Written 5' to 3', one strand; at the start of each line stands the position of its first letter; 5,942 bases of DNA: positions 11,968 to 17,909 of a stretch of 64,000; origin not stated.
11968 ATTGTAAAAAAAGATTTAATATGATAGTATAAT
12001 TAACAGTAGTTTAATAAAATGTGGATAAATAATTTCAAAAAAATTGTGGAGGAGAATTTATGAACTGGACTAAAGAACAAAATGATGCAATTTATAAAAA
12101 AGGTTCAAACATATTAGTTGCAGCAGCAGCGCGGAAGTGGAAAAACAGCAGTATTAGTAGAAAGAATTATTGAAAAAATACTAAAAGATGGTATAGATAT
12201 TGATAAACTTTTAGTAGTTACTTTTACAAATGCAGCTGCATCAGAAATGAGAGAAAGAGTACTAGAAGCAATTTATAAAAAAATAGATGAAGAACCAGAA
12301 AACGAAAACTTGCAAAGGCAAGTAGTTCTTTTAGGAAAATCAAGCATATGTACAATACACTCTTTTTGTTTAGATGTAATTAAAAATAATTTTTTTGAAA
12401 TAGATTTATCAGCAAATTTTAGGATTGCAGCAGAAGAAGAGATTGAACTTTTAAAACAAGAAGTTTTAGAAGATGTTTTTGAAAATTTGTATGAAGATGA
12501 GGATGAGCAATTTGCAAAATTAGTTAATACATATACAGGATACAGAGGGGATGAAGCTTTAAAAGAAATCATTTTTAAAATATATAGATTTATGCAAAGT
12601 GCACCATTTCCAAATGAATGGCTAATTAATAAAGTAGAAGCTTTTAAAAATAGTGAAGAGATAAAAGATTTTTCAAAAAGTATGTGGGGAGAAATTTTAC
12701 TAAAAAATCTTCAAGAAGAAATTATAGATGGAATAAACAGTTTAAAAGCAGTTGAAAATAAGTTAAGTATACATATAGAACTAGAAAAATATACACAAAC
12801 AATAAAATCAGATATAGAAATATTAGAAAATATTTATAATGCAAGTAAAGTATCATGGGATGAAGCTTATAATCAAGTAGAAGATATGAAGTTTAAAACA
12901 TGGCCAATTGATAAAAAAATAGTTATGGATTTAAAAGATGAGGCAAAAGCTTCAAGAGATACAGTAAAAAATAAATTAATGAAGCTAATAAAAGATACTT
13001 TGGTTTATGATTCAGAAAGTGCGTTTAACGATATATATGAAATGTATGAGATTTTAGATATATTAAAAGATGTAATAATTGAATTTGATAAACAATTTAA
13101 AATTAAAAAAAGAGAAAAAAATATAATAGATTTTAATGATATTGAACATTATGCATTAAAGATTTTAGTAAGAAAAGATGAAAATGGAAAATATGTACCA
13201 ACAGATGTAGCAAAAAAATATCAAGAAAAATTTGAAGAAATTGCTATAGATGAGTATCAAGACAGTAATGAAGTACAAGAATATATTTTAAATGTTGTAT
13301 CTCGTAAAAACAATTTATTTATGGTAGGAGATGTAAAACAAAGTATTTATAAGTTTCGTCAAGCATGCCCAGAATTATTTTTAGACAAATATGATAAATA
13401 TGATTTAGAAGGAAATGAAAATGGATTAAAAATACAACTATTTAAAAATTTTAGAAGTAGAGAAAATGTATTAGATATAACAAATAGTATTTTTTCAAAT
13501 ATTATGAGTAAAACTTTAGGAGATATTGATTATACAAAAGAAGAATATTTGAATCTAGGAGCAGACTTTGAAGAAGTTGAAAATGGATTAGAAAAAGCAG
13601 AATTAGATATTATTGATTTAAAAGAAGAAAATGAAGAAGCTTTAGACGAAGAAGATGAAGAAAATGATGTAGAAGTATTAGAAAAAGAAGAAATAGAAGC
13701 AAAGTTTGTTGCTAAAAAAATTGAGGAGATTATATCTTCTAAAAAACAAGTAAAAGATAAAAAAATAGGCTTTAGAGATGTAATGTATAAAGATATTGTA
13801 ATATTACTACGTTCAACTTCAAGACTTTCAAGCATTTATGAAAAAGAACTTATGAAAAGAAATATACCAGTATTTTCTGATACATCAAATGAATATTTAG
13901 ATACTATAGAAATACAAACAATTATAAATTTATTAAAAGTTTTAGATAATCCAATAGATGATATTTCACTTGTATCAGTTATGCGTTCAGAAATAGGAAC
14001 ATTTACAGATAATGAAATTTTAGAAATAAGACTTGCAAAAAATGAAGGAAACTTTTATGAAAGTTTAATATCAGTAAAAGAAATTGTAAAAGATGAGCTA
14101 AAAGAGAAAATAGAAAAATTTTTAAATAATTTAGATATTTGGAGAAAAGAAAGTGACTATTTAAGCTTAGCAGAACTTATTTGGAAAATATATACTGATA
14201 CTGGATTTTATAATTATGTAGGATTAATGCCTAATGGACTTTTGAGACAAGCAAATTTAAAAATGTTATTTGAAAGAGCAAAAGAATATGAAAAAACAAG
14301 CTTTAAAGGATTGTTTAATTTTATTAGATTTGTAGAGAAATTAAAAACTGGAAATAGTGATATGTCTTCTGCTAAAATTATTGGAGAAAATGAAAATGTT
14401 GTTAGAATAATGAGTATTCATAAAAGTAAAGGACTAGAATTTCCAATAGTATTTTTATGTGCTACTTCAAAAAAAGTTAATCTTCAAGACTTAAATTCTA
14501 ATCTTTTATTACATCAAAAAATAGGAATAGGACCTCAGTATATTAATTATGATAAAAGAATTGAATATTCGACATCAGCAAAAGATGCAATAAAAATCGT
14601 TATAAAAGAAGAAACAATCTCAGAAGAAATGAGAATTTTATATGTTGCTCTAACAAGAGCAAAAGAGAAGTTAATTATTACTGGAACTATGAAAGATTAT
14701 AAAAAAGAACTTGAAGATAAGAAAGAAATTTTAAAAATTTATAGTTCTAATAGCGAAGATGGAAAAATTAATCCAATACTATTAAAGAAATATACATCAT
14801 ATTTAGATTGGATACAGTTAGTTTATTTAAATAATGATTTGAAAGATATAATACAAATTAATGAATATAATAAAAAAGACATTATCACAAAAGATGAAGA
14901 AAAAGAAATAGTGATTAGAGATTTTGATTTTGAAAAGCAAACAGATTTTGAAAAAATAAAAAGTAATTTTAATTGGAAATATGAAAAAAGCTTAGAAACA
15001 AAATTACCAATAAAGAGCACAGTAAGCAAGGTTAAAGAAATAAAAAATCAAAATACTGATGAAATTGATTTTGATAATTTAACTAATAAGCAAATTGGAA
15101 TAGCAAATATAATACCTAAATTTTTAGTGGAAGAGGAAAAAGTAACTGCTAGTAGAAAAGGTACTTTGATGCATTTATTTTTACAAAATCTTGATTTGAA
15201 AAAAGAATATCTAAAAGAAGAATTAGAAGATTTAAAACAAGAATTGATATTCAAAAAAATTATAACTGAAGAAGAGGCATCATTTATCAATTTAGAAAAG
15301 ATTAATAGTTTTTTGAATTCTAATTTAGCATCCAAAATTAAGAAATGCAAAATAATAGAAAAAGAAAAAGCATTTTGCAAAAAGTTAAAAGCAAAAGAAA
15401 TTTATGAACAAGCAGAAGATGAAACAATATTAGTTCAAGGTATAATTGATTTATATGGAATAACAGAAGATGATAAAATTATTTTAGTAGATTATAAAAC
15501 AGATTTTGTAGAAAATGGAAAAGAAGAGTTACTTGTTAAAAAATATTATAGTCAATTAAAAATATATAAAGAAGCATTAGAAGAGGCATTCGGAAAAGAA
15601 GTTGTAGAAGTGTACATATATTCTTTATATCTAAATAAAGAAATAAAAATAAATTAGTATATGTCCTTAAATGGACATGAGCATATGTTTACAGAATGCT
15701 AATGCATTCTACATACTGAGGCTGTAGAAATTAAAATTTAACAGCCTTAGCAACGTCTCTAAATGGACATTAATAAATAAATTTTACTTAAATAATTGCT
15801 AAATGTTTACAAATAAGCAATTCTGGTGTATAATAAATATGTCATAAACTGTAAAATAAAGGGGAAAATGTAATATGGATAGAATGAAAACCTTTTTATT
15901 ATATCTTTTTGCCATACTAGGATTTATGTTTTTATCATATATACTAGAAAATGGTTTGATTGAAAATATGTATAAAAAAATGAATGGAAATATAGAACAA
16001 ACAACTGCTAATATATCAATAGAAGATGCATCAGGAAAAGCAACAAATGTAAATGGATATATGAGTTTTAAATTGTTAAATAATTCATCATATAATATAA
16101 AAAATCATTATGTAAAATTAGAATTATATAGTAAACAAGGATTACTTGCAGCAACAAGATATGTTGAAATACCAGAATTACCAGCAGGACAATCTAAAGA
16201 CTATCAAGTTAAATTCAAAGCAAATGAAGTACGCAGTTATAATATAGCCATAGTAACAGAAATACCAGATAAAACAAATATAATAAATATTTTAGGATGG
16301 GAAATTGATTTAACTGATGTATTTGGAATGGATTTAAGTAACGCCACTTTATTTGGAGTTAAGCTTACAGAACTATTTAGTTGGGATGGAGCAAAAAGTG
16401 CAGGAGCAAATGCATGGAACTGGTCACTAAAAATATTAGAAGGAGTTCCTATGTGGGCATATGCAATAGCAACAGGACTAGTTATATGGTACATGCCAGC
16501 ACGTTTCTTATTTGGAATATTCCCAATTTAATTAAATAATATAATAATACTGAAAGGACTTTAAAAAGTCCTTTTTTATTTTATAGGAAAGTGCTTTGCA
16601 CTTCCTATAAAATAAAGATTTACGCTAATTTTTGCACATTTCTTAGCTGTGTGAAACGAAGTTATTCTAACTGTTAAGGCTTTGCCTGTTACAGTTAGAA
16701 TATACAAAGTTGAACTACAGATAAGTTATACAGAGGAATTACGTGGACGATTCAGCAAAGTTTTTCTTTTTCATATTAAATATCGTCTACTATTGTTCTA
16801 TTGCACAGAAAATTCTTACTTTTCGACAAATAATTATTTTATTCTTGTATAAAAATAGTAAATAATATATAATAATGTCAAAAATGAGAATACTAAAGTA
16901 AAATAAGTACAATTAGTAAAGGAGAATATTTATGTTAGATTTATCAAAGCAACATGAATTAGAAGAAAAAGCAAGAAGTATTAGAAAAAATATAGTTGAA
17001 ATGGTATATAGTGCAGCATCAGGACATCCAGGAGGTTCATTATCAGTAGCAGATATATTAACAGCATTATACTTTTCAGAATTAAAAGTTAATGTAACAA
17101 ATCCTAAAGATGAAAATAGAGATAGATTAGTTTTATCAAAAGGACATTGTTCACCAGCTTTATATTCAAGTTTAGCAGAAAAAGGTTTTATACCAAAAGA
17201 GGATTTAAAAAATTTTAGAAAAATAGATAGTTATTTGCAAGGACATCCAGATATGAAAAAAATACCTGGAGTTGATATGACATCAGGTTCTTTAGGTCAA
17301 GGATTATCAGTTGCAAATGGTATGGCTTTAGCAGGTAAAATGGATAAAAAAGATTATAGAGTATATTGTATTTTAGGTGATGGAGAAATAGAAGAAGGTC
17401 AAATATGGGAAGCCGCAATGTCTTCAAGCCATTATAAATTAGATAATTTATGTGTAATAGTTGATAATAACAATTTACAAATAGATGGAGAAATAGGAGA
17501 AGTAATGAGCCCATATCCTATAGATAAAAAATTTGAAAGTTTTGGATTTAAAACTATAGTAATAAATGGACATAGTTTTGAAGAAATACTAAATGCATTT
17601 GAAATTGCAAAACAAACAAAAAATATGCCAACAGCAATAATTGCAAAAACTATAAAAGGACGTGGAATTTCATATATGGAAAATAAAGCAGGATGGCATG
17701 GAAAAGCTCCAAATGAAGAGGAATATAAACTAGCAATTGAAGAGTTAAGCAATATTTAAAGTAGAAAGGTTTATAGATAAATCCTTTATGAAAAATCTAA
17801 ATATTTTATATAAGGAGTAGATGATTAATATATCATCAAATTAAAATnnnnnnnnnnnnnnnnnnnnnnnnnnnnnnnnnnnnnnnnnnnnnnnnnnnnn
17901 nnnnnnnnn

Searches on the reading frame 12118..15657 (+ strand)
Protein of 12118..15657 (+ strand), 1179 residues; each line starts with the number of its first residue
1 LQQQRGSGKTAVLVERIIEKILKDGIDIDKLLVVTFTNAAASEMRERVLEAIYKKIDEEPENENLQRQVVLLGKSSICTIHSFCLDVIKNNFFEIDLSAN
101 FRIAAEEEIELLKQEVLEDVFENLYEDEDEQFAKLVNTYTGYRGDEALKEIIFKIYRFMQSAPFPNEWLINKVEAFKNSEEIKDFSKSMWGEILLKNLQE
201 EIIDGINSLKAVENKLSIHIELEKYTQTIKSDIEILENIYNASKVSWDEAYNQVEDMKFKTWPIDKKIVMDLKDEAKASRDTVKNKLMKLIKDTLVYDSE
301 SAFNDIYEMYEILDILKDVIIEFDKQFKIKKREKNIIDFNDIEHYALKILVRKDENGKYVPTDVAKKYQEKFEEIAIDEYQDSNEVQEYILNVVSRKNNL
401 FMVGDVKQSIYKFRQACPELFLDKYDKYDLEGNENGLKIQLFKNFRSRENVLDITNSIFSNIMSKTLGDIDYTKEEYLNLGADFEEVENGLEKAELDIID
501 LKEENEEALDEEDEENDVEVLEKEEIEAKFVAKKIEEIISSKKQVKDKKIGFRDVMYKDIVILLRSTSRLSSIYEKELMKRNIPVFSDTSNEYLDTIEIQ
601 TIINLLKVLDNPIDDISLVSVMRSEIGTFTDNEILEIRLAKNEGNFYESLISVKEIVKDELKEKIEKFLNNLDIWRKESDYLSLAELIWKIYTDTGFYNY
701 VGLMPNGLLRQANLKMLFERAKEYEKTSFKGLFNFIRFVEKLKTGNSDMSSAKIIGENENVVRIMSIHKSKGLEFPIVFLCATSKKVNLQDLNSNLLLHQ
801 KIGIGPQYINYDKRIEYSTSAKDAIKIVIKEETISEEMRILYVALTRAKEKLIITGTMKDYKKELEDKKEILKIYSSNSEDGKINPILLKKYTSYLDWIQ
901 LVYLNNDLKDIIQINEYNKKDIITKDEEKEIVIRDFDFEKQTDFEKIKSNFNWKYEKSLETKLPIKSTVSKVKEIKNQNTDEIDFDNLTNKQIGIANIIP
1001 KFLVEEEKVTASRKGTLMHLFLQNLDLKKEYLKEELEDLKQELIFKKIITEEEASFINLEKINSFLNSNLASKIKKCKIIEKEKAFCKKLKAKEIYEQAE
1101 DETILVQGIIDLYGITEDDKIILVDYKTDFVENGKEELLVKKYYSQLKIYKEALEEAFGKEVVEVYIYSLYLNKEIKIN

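Call 88: search_protein_families(library=pfam, proteins=[window:12118-15657:+], max_evalue=0.00001)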
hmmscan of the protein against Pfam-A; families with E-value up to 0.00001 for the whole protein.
window:12118-15657:+ (1179 aa): 4 families
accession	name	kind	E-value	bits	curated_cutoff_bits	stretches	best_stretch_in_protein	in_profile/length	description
PF00580.27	UvrD-helicase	-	6.4e-49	167.5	23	1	6-428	23-270/271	UvrD/REP helicase N-terminal domain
PF13361.12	UvrD_C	-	8.2e-35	121.3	25.6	1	439-855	1-346/350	UvrD-like helicase C-terminal domain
PF13245.12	AAA_19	-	9.5e-14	52.2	25.1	1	6-414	21-134/134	AAA domain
PF13538.12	UvrD_C_2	-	8.6e-11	42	27.4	0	762-784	2-24/52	UvrD-like helicase C-terminal domain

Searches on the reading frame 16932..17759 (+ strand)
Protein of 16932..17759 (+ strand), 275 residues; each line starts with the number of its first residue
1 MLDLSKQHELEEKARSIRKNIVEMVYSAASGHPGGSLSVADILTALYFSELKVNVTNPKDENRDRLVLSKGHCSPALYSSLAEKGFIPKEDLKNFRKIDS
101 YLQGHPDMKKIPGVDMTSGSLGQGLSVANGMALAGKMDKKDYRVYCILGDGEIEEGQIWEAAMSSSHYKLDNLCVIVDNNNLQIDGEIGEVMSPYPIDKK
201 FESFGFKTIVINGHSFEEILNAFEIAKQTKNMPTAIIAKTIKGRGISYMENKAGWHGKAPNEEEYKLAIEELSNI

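Call 89: search_protein_families(library=pfam, proteins=[window:16932-17759:+], max_evalue=0.00001)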
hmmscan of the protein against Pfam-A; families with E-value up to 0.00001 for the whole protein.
window:16932-17759:+ (275 aa): 5 families
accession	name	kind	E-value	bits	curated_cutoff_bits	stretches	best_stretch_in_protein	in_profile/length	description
PF00456.26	Transketolase_N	-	7.1e-57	193.3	22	1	14-267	6-270/334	Transketolase, thiamine diphosphate binding domain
PF13292.11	DXP_synthase_N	-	2.3e-17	63.6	21.2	1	6-191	14-182/274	1-deoxy-D-xylulose-5-phosphate synthase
PF00676.26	E1_dh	-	1.9e-08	34.1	22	1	114-228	96-209/300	Dehydrogenase E1 component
PF02775.26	TPP_enzyme_C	-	3.8e-06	27.2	21.9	0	117-184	26-87/151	Thiamine pyrophosphate enzyme, C-terminal TPP binding domain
PF09364.15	XFP_N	-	6.4e-06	25.7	23.7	0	89-219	108-240/364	XFP N-terminal domain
